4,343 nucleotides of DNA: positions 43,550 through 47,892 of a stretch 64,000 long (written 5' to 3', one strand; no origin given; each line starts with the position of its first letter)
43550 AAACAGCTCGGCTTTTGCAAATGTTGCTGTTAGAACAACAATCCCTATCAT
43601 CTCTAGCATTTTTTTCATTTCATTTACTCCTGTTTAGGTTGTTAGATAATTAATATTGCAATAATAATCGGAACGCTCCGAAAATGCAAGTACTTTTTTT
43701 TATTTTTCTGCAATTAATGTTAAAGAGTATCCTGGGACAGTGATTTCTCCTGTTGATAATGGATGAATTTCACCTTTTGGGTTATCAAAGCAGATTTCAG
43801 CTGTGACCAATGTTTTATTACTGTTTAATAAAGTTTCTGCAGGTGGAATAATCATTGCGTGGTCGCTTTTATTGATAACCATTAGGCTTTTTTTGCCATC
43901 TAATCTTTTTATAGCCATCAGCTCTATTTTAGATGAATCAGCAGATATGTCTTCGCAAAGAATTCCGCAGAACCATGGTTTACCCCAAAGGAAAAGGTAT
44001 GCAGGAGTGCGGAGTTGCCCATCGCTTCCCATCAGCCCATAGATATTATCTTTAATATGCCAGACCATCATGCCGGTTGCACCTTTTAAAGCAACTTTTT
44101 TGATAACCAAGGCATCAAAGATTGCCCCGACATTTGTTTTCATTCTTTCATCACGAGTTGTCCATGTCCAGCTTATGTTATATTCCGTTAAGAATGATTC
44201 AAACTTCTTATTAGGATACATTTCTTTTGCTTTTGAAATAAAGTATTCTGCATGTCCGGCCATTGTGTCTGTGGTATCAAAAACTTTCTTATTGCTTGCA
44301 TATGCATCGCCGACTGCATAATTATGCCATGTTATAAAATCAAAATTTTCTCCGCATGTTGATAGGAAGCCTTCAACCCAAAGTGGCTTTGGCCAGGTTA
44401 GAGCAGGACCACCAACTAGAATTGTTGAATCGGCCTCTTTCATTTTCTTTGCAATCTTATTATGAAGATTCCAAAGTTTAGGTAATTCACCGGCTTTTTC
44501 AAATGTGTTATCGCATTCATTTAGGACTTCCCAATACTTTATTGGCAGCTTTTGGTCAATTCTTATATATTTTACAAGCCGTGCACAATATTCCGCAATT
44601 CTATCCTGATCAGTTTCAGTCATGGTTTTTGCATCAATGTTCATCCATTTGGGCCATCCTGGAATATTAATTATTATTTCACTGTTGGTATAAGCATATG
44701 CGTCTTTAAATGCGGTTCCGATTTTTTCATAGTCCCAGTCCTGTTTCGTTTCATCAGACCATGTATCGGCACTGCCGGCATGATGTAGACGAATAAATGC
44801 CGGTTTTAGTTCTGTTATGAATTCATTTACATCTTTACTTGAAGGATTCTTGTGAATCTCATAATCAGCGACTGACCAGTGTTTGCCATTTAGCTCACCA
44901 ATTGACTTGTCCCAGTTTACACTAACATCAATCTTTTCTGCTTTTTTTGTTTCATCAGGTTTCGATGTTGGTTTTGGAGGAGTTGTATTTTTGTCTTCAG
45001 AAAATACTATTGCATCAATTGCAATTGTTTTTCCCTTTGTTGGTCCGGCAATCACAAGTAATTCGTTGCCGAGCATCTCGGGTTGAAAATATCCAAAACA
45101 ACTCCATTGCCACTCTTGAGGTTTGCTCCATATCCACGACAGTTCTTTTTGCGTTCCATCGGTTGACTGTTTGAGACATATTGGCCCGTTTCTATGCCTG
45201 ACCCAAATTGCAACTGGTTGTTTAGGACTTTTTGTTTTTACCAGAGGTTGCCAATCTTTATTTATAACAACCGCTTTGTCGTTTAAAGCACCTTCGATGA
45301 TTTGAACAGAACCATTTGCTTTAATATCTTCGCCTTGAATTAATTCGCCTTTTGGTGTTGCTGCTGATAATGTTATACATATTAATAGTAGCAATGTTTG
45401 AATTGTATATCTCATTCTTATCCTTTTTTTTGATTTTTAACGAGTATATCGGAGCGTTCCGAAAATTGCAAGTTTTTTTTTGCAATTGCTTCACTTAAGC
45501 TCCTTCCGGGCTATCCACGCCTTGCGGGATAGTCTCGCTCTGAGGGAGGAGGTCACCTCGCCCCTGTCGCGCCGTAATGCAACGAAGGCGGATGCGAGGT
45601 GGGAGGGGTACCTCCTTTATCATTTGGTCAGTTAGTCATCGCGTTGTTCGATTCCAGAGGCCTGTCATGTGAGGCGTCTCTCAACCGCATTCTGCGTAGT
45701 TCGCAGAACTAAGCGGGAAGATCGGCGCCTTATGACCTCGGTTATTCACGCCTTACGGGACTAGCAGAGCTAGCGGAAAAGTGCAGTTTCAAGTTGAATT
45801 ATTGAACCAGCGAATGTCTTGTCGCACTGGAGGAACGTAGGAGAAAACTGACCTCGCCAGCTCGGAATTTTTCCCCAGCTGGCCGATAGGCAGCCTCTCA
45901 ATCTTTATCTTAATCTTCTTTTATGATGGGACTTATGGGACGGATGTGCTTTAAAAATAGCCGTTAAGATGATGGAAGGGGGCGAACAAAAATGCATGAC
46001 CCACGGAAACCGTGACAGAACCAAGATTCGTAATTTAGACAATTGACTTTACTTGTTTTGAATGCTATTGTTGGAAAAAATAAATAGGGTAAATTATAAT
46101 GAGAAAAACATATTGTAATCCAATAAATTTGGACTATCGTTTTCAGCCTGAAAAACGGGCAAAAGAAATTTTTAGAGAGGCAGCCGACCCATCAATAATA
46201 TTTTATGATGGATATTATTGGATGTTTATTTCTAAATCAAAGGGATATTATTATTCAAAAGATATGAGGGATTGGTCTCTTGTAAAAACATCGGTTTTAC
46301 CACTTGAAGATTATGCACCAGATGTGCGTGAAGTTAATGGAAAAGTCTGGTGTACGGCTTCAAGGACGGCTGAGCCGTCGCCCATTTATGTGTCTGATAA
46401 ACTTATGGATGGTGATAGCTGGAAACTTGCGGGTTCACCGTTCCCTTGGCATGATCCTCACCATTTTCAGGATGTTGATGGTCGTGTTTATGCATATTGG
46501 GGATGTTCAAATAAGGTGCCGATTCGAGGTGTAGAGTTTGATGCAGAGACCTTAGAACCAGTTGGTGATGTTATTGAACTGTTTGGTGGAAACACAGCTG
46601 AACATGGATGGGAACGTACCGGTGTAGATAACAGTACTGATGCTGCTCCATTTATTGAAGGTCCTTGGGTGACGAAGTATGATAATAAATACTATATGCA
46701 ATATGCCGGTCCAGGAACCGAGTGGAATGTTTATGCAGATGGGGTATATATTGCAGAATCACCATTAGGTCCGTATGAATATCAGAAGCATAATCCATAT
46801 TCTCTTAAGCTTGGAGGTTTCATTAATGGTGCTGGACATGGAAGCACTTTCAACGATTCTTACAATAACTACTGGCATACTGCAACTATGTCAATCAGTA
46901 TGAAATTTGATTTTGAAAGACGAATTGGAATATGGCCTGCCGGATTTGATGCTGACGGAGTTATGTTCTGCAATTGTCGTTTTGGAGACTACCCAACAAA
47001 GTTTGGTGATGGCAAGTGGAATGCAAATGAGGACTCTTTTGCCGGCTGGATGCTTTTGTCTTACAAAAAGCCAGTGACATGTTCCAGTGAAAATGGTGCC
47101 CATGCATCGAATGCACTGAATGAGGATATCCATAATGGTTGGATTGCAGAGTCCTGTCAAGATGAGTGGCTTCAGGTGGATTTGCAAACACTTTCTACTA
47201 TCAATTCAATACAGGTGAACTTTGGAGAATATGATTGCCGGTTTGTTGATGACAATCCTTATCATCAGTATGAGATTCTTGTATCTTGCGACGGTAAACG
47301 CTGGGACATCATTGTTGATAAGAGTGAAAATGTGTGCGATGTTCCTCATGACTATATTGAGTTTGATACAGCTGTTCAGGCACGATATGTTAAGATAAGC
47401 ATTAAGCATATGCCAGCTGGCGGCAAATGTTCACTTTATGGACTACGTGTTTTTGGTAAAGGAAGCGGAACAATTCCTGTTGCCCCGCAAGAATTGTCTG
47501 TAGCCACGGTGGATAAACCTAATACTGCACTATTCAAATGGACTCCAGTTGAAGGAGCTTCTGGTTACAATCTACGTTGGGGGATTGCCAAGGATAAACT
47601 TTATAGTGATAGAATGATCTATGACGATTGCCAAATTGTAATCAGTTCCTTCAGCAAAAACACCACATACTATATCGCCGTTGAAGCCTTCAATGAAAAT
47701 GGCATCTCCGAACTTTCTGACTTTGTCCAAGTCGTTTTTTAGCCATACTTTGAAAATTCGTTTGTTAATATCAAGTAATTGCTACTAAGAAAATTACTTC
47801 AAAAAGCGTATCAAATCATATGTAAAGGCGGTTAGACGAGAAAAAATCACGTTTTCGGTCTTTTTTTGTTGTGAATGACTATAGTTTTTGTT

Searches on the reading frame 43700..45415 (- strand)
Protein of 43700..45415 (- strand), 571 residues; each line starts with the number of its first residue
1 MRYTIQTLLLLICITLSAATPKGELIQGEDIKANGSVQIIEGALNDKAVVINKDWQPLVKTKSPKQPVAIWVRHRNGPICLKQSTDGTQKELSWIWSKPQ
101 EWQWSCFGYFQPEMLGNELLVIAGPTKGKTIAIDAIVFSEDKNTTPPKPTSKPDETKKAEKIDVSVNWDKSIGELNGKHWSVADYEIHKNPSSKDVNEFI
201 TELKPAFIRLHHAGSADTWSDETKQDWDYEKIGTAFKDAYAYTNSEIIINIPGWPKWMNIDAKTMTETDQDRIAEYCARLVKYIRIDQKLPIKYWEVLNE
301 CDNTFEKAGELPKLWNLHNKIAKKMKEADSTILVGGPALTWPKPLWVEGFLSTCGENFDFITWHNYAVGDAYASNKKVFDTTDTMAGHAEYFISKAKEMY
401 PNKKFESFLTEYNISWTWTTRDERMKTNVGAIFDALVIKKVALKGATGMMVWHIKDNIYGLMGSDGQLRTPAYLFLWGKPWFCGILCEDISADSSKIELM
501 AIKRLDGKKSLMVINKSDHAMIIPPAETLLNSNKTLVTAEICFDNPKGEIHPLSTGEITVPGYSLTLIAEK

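Call 93: search_protein_families(library=pfam, proteins=[window:43700-45415:-], max_evalue=0.00001)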
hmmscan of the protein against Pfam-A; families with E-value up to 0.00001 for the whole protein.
window:43700-45415:- (571 aa): 1 family
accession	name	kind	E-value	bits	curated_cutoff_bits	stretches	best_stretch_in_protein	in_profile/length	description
PF01229.23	Glyco_hydro_39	-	3.5e-07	29.8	26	1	273-419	131-278/472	Glycosyl hydrolases family 39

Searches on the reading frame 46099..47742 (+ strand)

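Call 93: search_protein_families(library=pfam, proteins=[window:46099-47742:+], max_evalue=0.00001)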
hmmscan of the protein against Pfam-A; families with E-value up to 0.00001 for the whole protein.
window:46099-47742:+ (547 aa): 4 families
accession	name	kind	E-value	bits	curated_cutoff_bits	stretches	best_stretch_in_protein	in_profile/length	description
PF04616.20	Glyco_hydro_43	-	6.4e-22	78.7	32.2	1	28-288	10-287/288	Glycosyl hydrolases family 43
PF00754.31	F5_F8_type_C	-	6.2e-17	62.3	28.2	1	326-444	2-121/127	F5/8 type C domain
PF22633.2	F5_F8_type_C_2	-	3.4e-10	40.8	27.8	1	343-433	6-91/91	NedA-like, galactose-binding domain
PF00041.27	fn3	-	3.7e-06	27.5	25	0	462-545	2-83/84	Fibronectin type III domain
